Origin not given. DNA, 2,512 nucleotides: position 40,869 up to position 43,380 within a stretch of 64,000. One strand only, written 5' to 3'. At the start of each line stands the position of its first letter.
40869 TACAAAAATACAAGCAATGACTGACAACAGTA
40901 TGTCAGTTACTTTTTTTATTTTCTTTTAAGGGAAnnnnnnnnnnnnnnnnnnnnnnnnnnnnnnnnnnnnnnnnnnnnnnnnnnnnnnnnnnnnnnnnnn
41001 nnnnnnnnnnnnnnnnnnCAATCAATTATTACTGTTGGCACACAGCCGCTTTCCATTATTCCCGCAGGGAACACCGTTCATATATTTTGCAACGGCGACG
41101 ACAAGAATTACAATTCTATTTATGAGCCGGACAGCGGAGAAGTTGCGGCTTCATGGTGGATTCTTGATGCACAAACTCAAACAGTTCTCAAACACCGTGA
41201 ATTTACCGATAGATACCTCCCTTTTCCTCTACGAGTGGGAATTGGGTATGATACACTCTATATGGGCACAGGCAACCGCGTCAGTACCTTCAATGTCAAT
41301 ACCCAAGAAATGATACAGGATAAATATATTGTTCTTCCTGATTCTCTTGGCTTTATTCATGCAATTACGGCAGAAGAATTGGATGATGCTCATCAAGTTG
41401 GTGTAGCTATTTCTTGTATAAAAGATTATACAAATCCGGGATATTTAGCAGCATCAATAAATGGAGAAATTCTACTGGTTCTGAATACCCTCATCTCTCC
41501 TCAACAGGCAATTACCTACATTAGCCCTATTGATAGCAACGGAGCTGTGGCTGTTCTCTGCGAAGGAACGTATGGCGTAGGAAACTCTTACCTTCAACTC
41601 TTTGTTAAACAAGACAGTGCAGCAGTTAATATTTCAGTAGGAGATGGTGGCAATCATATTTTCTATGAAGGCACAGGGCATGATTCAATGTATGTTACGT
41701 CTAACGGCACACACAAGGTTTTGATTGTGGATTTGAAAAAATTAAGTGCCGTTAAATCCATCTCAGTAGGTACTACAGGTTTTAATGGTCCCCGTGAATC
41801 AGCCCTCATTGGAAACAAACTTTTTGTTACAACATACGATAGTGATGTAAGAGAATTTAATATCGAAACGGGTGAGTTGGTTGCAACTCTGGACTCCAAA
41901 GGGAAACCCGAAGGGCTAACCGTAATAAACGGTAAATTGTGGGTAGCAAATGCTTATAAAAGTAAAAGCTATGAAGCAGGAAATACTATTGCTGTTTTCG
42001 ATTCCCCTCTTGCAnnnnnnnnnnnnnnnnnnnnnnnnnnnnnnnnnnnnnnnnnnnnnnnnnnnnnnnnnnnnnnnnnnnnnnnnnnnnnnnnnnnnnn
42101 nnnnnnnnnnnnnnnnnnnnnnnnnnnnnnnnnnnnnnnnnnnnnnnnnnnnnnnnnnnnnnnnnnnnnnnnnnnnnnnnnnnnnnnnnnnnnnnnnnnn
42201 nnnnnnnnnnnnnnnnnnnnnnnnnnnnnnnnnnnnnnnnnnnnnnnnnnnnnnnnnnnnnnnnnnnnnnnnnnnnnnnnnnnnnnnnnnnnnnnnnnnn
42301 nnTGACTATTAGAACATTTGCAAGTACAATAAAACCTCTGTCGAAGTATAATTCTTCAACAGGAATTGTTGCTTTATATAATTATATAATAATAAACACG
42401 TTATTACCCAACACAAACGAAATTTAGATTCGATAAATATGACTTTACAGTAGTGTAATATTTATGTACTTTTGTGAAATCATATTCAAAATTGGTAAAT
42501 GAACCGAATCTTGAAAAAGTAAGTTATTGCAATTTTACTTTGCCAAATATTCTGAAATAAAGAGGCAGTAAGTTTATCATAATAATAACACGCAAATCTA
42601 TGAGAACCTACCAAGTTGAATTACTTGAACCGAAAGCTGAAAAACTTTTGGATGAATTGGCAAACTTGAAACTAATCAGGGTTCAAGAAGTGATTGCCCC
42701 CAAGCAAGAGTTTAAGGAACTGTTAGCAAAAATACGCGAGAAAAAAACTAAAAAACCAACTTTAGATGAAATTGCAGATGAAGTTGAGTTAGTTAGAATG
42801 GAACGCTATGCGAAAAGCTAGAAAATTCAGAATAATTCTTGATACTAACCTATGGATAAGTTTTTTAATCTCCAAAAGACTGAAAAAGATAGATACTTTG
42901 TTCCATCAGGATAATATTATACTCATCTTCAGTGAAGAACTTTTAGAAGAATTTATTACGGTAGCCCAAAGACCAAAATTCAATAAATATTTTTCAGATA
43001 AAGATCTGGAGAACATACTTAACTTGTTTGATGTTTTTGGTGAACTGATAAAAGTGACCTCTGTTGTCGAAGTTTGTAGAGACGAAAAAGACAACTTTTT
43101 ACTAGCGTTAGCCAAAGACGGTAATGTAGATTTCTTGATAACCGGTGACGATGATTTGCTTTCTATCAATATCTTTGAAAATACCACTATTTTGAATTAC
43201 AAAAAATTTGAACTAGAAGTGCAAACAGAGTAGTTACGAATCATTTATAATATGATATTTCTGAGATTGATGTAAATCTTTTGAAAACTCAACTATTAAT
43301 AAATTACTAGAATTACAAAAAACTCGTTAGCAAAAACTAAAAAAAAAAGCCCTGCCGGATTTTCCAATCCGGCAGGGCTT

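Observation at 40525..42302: Cobalamin riboswitch upstream of a T9SS-secreted beta-propeller protein, with no transporter gene in the locus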

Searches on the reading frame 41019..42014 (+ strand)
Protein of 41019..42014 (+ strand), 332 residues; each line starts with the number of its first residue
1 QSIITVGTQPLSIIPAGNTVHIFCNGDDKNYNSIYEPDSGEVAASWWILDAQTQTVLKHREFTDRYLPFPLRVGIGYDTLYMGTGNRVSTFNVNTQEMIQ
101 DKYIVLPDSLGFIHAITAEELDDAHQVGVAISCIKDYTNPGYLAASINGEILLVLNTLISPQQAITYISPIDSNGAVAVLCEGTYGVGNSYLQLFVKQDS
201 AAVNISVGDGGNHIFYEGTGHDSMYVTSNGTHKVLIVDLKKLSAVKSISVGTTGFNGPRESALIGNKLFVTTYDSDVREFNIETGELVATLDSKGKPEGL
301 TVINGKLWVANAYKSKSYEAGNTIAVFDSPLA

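Call 45: search_protein_representatives(alignment_id=A2)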
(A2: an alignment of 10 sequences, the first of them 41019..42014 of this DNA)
Query: 10 sequences, 327 profile positions. Proteins with E-value up to 0.001 (for the whole library): 5964; up to 1e-10: 917; up to 1e-30: 200. The best 150 are listed.
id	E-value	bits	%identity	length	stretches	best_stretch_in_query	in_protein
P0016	9.6e-192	652.7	-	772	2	2-326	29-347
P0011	2.3e-178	608.7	-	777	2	2-326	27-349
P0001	2.8e-137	473.7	-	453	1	1-327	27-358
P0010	8.3e-133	459.0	-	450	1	1-325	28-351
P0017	2.5e-108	378.6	-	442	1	1-326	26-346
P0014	1.2e-101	356.7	-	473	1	2-325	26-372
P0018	2.3e-100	352.4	-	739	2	2-317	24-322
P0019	2.5e-97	342.4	-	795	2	5-325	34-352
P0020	3.4e-97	342.0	-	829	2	2-323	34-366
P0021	6.7e-93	327.8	-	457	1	2-323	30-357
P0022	2.5e-92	326.0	-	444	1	2-323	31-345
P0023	4.1e-92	325.3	-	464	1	2-323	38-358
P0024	1.8e-91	323.1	-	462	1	2-324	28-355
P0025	9.9e-89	314.2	-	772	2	3-323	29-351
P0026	4.8e-88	311.9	-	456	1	3-323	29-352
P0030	4.1e-82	292.4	-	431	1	3-326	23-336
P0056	1.5e-67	244.5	-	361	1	2-324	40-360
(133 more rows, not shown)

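Call 47: search_protein_families(library=pfam, proteins=[P0056, P0016, P0030], max_evalue=0.01)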
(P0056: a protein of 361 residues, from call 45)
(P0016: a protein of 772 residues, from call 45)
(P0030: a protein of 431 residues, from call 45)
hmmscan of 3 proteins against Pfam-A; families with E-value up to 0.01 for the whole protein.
P0056 (361 aa): 0 families

P0016 (772 aa): 6 families
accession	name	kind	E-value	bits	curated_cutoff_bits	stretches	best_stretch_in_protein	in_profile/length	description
PF01436.27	NHL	-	6.2e-07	29.6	20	0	234-252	9-27/28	NHL repeat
PF13970.12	DUF4221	-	1.3e-05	25.4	23.4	1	229-297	25-101/311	Domain of unknown function (DUF4221)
PF21959.2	DUF6923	-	4.2e-05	23.9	27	0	559-642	97-180/234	Repeat of unknown function (DUF6923)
PF25168.1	Beta-prop_WDR36-Utp21_2nd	-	0.0001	22.2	84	0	206-266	178-238/335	WDR36/Utp21 second beta-propeller domain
PF02239.22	Cytochrom_D1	-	0.00016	20.8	25.5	0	560-702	4-145/368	Cytochrome D1 heme domain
PF16819.11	DUF5074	-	0.00028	20.5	27.2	0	192-232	1-41/353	Domain of unknown function (DUF5074)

P0030 (431 aa): 2 families
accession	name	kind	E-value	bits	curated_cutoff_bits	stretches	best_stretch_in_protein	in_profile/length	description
PF25168.1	Beta-prop_WDR36-Utp21_2nd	-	0.00025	20.9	84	0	233-292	216-274/335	WDR36/Utp21 second beta-propeller domain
PF01436.27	NHL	-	0.0041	17.5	20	0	301-316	3-19/28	NHL repeat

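Call 51: find_related_loci(query=A2, collection=genome_contigs, flank=5000)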
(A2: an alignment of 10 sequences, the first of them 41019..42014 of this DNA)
Query A2 (332 aa) in genome_contigs; peptide patterns used: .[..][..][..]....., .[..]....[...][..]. (x = any residue, [..] = any of these).
40 stretches matched a pattern; 32 encode a relative of the query (tblastn E <= 1e-3); 32 distinct loci.
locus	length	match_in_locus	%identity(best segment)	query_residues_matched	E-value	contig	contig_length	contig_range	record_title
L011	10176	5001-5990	67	1-332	2e-153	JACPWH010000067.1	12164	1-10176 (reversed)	MAG: Ignavibacteriae bacterium isolate NC_groundwater_806_Pr6_B-0.1um_39_9 kurt_kritikos_18_scaffold_84503, whole genome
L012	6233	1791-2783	67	1-332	3e-151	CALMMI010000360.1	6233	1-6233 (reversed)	MAG TPA_asm: uncultured Ignavibacteria bacterium isolate SRR5676438_bin.0_CONCOCT_v1.1_MAG genome assembly, contig: ERZ7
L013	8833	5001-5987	60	1-332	7e-127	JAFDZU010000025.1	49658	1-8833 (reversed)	MAG: Bacteroidetes bacterium isolate SZAS-91 BACT-KAN-6__25__length-49658, whole genome shotgun sequence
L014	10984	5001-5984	58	3-332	2e-125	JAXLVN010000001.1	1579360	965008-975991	MAG: Candidatus Kapaibacterium sp. isolate STL-BAC57 C1.230.fa-1, whole genome shotgun sequence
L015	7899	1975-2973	56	1-332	1e-123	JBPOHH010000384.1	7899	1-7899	MAG: Bacteroidota bacterium isolate MAG_525 c_000000186256, whole genome shotgun sequence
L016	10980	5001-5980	46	1-330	2e-95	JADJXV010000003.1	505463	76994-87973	MAG: Ignavibacteria bacterium isolate Lyne_18-Q3-R50-59_BAT3C.229 tig00006466-10-5051340, whole genome shotgun sequence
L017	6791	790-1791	37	2-332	6e-64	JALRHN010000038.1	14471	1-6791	MAG: Candidatus Kapaibacterium sp. isolate MYJ.27 NODE_38_length_14471_cov_2.582534, whole genome shotgun sequence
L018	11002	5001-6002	36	1-331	3e-62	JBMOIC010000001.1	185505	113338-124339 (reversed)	MAG: Bacteroidota bacterium isolate Deming_bin.385 contig34, whole genome shotgun sequence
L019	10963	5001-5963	34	1-332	9e-58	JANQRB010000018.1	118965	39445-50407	MAG: Candidatus Kapaibacterium sp. isolate IP29b_bin.46 k99_1508982, whole genome shotgun sequence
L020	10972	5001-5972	33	9-329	2e-53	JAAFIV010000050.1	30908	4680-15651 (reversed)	MAG: Ignavibacteria bacterium isolate bin62.metabat.ball.111 WN_Ignavibacteria_2_scaffold_50, whole genome shotgun seque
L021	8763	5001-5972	33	9-329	7e-51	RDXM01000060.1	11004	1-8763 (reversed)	MAG: Candidatus Kapaibacterium sp. isolate PH2015_12D_48_15 PH2015_12D_scaffold_1401, whole genome shotgun sequence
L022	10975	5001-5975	31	1-332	1e-40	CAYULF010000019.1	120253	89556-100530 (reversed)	MAG TPA_asm: uncultured Hyphomicrobiales bacterium isolate SRP334346_co1_107 genome assembly, contig: NODE_218_length_12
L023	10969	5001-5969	30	3-332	1e-39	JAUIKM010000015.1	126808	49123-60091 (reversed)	MAG: bacterium isolate Co_bin.359 NODE_1463_length_126808_cov_3.816934, whole genome shotgun sequence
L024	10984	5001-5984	29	4-325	2e-37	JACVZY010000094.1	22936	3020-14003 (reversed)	MAG: Ignavibacteria bacterium isolate Clear-D13 NODE_627_length_22936_cov_7.829553, whole genome shotgun sequence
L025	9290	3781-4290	40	162-331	4e-36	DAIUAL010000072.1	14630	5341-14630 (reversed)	MAG TPA_asm: Candidatus Kapaibacterium sp. isolate CTOTU1227 NODE_2787_length_14630_cov_5.959657, whole genome shotgun s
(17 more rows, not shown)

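Call 62: find_homologous_proteins(query=A3, max_evalue=1e-40)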
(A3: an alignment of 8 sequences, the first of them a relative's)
Query A3 (8 sequences) (659 aa, profile of the alignment): 95 proteins with E <= 1e-40 among 8000 candidates.
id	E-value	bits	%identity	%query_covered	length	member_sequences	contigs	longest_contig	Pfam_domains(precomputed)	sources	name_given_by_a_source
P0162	1.2e-266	904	41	93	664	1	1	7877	PF07715.21,PF00593.31,PF14905.13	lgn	-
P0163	3.4e-252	857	100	100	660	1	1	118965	PF07715.21,PF00593.31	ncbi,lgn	-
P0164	5.4e-239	813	40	97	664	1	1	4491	PF07715.21,PF00593.31,PF14905.13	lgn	-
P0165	7.4e-238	809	43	95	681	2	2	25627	PF07715.21,PF00593.31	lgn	-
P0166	1.9e-236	805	43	93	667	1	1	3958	PF07715.21,PF00593.31,PF14905.13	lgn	-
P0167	3.6e-230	784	42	98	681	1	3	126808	PF07715.21,PF00593.31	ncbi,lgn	-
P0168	2.3e-228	778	38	97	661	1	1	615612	PF07715.21,PF00593.31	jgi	jgi:outer membrane cobalamin receptor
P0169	2.2e-222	758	44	98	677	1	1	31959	PF07715.21,PF00593.31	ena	-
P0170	2.2e-211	722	40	94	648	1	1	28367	PF07715.21,PF00593.31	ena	-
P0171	5.7e-209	714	40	94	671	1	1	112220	PF07715.21,PF00593.31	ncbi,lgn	-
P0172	6.0e-207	707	36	97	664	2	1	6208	PF07715.21,PF00593.31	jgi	jgi:outer membrane cobalamin receptor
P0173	1.4e-203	696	42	98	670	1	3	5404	PF07715.21,PF00593.31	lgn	-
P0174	2.3e-202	692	38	97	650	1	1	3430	PF07715.21,PF00593.31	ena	-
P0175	1.9e-201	689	42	97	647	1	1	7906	PF07715.21,PF00593.31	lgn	-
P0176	2.6e-200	685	38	97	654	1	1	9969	PF07715.21,PF00593.31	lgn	-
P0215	3.7e-168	579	37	97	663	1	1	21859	PF07715.21,PF00593.31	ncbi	-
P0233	3.9e-153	530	36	95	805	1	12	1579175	PF07715.21,PF00593.31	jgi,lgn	jgi:outer membrane receptor protein involved in Fe transport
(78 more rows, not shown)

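Call 63: find_encoding_contigs(protein=P0233, flank=8000, max_places=3)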
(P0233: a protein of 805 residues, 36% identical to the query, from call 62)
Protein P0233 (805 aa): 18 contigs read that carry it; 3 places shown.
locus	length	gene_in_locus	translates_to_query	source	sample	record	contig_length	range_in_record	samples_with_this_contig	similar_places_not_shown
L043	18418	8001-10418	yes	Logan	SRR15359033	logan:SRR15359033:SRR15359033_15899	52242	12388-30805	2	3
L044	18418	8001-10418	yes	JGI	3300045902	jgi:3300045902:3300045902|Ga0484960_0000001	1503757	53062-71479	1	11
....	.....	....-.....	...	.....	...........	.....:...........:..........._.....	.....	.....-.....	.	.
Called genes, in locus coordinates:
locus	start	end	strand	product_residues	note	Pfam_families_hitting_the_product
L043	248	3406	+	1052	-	PF13620:CarboxypepD_reg, PF13715:CarbopepD_reg_2, PF17802:SpaA (weak), PF22904:NOMO1-like_2nd (faint), PF07715:Plug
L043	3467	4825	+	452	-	-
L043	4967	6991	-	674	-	PF01807:Zn_ribbon_DnaG, PF08275:DNAG_N, PF01751:Toprim, PF13155:Toprim_2, PF13362:Toprim_3, PF13662:Toprim_4, PF10410:DnaB_bind (weak)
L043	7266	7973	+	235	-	PF00149:Metallophos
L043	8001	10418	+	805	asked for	PF07715:Plug, PF00593:TonB_dep_Rec_b-barrel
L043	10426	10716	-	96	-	PF05258:DciA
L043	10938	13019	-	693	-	PF28492:Beta_helix_4, PF18962:Por_Secre_tail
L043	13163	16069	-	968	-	PF13620:CarboxypepD_reg, PF13715:CarbopepD_reg_2, PF07715:Plug, PF00593:TonB_dep_Rec_b-barrel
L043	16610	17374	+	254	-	PF00588:SpoU_methylase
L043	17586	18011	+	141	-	PF00072:Response_reg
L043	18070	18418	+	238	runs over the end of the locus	PF00300:His_Phos_1 (weak)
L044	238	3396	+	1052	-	PF13620:CarboxypepD_reg, PF13715:CarbopepD_reg_2, PF17802:SpaA (weak), PF22904:NOMO1-like_2nd (faint), PF07715:Plug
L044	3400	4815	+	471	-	-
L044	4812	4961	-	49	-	-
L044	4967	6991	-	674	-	PF01807:Zn_ribbon_DnaG, PF08275:DNAG_N, PF01751:Toprim, PF13155:Toprim_2, PF13362:Toprim_3, PF13662:Toprim_4, PF10410:DnaB_bind (weak)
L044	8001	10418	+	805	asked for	PF07715:Plug, PF00593:TonB_dep_Rec_b-barrel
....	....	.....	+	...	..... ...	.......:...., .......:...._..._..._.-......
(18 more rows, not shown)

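Call 64: find_encoding_contigs(protein=P0215, flank=10000, max_places=2)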
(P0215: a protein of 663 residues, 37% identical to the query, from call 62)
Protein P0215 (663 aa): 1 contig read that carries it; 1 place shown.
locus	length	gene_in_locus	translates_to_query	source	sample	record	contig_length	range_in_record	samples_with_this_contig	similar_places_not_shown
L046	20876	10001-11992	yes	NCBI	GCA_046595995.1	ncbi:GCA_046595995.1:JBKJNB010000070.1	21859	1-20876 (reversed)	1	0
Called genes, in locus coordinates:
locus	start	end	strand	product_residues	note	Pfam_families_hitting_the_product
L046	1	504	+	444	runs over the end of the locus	PF00144:Beta-lactamase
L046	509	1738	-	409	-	PF00034:Cytochrom_C (weak), PF13442:Cytochrome_CBB3 (weak)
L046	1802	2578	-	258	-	-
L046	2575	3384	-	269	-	PF02463:SMC_N (weak), PF13476:AAA_23 (weak), PF00005:ABC_tran, PF13555:AAA_29 (weak), PF13304:AAA_21 (weak)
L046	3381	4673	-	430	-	-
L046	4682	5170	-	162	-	PF05573:NosL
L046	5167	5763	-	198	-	-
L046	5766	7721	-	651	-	PF18764:nos_propeller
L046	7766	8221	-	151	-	PF00034:Cytochrom_C (weak)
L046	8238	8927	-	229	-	PF04405:ScdA_N, PF01814:Hemerythrin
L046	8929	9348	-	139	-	PF00034:Cytochrom_C, PF13442:Cytochrome_CBB3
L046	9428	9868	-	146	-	PF02082:Rrf2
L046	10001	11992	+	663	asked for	PF07715:Plug, PF00593:TonB_dep_Rec_b-barrel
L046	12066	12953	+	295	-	-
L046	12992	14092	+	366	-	PF16819:DUF5074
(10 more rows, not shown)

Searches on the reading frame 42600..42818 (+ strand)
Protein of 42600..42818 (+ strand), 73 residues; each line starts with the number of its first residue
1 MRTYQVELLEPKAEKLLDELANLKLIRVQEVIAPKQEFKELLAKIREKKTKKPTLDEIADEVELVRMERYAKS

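Call 5: search_protein_families(library=pfam, proteins=[window:42600-42818:+], max_evalue=0.01)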
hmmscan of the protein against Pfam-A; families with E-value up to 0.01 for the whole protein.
window:42600-42818:+ (73 aa): 1 family
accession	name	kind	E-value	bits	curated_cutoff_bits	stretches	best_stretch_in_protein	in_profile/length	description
PF10768.14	FliX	-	0.0038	18.1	25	1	12-64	72-125/135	Class II flagellar assembly regulator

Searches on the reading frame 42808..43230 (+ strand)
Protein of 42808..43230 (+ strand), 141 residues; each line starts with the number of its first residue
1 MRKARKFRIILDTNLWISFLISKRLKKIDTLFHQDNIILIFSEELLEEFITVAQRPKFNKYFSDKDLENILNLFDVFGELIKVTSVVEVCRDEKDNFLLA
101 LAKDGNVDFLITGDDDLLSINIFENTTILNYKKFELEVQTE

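Call 5: search_protein_families(library=pfam, proteins=[window:42808-43230:+], max_evalue=0.01)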
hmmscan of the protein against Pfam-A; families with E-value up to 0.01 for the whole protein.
window:42808-43230:+ (141 aa): 2 families
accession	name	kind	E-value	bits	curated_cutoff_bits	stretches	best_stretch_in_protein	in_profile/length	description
PF13470.12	PIN_3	-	4.7e-18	66.5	27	1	8-114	1-113/115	PIN domain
PF01850.27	PIN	-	8.4e-06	26.8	23.6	1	9-119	1-116/120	PIN domain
